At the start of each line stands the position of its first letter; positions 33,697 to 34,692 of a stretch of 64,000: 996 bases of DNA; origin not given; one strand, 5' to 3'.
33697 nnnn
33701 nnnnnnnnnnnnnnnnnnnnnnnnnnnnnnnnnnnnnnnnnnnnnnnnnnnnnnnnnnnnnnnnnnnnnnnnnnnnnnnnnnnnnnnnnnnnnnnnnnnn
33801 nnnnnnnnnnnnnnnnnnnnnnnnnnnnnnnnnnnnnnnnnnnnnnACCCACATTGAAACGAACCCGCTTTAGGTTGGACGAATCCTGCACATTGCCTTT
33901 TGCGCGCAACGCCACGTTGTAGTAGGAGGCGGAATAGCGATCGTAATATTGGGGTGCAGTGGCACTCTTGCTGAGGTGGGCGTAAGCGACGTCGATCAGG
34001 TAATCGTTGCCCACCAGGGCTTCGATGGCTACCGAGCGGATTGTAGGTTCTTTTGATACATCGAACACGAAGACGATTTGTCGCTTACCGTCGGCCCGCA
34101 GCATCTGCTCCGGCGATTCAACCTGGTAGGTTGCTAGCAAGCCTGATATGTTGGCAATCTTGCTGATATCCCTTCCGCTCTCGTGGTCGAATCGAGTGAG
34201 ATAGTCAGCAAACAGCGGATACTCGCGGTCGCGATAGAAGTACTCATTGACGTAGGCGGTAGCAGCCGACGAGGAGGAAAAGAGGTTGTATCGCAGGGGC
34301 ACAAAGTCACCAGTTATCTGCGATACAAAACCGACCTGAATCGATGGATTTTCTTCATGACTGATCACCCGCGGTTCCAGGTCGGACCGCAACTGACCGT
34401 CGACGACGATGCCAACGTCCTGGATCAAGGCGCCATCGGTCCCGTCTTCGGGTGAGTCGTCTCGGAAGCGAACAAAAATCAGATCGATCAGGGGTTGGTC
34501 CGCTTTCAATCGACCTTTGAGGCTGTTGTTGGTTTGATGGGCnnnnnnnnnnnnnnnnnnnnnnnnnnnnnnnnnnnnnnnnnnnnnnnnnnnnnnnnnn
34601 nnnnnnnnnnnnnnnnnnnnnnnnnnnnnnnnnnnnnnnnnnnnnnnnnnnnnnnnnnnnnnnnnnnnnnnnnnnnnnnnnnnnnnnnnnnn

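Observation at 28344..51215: Four-member family of about 970-990-aa exported proteins (LSP-A to LSP-D) that I cannot place in any known family: candidate new outer-membrane barrel class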

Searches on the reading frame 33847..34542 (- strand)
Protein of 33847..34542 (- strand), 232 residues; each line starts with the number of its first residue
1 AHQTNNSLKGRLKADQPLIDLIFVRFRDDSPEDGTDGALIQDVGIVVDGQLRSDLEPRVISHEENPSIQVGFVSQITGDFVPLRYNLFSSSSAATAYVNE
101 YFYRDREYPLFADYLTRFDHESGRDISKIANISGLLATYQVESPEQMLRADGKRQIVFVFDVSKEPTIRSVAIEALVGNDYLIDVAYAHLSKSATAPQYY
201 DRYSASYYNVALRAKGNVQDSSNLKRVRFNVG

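Call 53: predict_structure(alignment_id=A3)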
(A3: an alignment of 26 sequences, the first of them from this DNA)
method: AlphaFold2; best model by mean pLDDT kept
length: 232 residues; sequences in the alignment: 26
mean_pLDDT: 85.5   pTM: 0.84
mean pLDDT of the five models: 85.5, 85.3, 85.0, 83.4, 83.0
residues with pLDDT >= 90: 141; 70-90: 54; 50-70: 12; < 50: 25
segments of 3 or more residues with pLDDT < 50: 1-9, 11-16, 90-99
pLDDT, mean of each block of 10 residues (from residue 1): 44 57 96 85 96 97 94 91 73 46 73 97 95 97 96 94 89 96 93 82 89 91 95 80
secondary structure, 60 per line:
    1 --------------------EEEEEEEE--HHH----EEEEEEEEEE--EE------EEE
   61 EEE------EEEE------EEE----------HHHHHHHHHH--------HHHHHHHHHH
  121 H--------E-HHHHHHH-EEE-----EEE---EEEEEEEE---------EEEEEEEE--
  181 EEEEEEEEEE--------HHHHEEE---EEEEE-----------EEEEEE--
elements in order: E21-28 E38-47 E58-63 E70-73 E80-82 H93-102 H111-121 H132-138 E140-142 E148-150 E154-161 E171-178 E181-190 H199-202 E203-205 E209-213 E225-230

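Call 55: fold_search(model_id=the predicted structure, library=pdb)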
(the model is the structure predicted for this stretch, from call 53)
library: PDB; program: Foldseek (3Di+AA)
matches with E <= 10: 209; with E <= 0.001: 0
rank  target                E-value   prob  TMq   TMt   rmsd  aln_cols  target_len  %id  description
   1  7q9y_A                6.0e-02  0.04  0.11  0.10  27.1       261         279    8  Cryo-EM structure of the octameric pore of Clostridium perfringens beta-toxin. (released 2022-10-19)
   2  4izl_A                1.4e-01  0.03  0.12  0.11  20.0       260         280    9  Structure Of The N248A Mutant of the PANTON-VALENTINE LEUCOCIDIN S Component from STAPHYLOCOCCUS AUREUS (released 2014-01-29)
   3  4izl_D                1.9e-01  0.03  0.12  0.11  19.3       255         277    8  Structure Of The N248A Mutant of the PANTON-VALENTINE LEUCOCIDIN S Component from STAPHYLOCOCCUS AUREUS (released 2014-01-29)
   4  7t87_B                2.5e-01  0.02  0.12  0.10  19.3       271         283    6  CRYSTAL STRUCTURE OF LEUKOCIDIN AB/CENTYRIN S17/FAB 214F COMPLEX (released 2023-01-11)
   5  4iyc_B                2.6e-01  0.04  0.13  0.11  19.0       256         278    6  Structure of the T244A mutant of the PANTON-VALENTINE LEUCOCIDIN component from STAPHYLOCOCCUS AUREUS (released 2014-01-29)
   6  4izl_C                3.1e-01  0.03  0.12  0.11  19.3       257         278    8  Structure Of The N248A Mutant of the PANTON-VALENTINE LEUCOCIDIN S Component from STAPHYLOCOCCUS AUREUS (released 2014-01-29)
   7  4b5z                  3.3e-01  0.06  0.15  0.12  18.2       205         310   11  Structure of the apo-rFnBPA(189-505) from Staphylococcus aureus (released 2013-10-09)
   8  4iyc_C                3.3e-01  0.03  0.13  0.12  19.9       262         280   10  Structure of the T244A mutant of the PANTON-VALENTINE LEUCOCIDIN component from STAPHYLOCOCCUS AUREUS (released 2014-01-29)
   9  4h56_A                3.3e-01  0.02  0.10  0.09  25.9       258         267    9  Crystal structure of the Clostridium perfringens NetB toxin in the membrane inserted form (released 2012-12-26)
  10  7jyi_C                3.5e-01  0.02  0.09  0.05  31.8       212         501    7  Subparticle Map of ZIKV MR-766 (released 2020-09-16)
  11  4izl_B                3.7e-01  0.02  0.12  0.11  18.8       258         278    7  Structure Of The N248A Mutant of the PANTON-VALENTINE LEUCOCIDIN S Component from STAPHYLOCOCCUS AUREUS (released 2014-01-29)
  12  4tw1_P                3.7e-01  0.02  0.11  0.10  25.5       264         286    6  Crystal structure of the octameric pore complex of the Staphylococcus aureus Bi-component Toxin LukGH (released 2014-11-12)
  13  4iyc_D                4.1e-01  0.02  0.11  0.10  19.4       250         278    9  Structure of the T244A mutant of the PANTON-VALENTINE LEUCOCIDIN component from STAPHYLOCOCCUS AUREUS (released 2014-01-29)
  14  8jx2_A                6.1e-01  0.03  0.15  0.12  25.1       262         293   10  alpha-Hemolysin(G122S/K147R)-SpyTag/SpyCatcher head to head 14-mer (released 2024-07-03)
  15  4hsq                  6.1e-01  0.02  0.13  0.12  24.0       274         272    9  Crystal Structure of Domains D2 and D3 of the Major Pilin SpaD from Corynebacterium diphtheriae (released 2013-11-13)
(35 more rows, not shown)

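Call 76: fold_search(model_id=the predicted structure, library=viral)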
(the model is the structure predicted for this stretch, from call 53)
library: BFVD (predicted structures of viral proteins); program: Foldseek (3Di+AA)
matches with E <= 10: 231; with E <= 0.001: 0
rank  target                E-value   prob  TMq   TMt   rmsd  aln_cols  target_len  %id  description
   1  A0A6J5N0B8            3.6e-03  0.87  0.29  0.32  13.9       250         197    8  Uncharacterized protein (Fragment) [uncultured Caudovirales phage]
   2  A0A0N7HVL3            1.3e-02  0.57  0.24  0.27  15.7       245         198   10  (no name in the UniProt tables at hand)
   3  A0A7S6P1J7            1.7e-02  0.30  0.18  0.08  16.3       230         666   13  F5/8 type C domain-containing protein [Bathycoccus sp. RCC716 virus 1]
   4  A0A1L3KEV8            2.5e-02  0.13  0.17  0.11  16.5       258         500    9  (no name in the UniProt tables at hand)
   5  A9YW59                1.0e-01  0.33  0.25  0.28  12.5       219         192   10  Uncharacterized protein [Ostreococcus tauri virus OtV5]
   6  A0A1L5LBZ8            1.2e-01  0.09  0.17  0.05  16.7       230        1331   10  Structural polyprotein (Fragment) [Volivirus sp.]
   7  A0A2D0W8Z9            1.6e-01  0.44  0.29  0.32  13.0       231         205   10  Putative coagulation factor 5/8 type domain protein [Bordetella phage LK3]
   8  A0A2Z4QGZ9            2.3e-01  0.09  0.19  0.13  20.4       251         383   10  Uncharacterized protein [Ruegeria phage vB_RpoP-V13]
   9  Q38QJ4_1              2.6e-01  0.03  0.12  0.04  23.9       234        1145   10  (no name in the UniProt tables at hand)
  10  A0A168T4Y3            2.6e-01  0.02  0.12  0.08  23.5       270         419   11  (no name in the UniProt tables at hand)
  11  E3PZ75                2.9e-01  0.28  0.29  0.33  10.9       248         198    6  Structural protein [Roseovarius sp. 217 phage 1]
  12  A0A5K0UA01            3.8e-01  0.09  0.19  0.18  18.4       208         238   10  Uncharacterized protein [Yasminevirus sp. GU-2018]
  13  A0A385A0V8            3.8e-01  0.03  0.13  0.08  18.7       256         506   12  (no name in the UniProt tables at hand)
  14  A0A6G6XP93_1          4.3e-01  0.20  0.28  0.09  13.9       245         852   11  (no name in the UniProt tables at hand)
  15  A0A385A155            4.5e-01  0.05  0.15  0.12  19.1       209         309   10  (no name in the UniProt tables at hand)
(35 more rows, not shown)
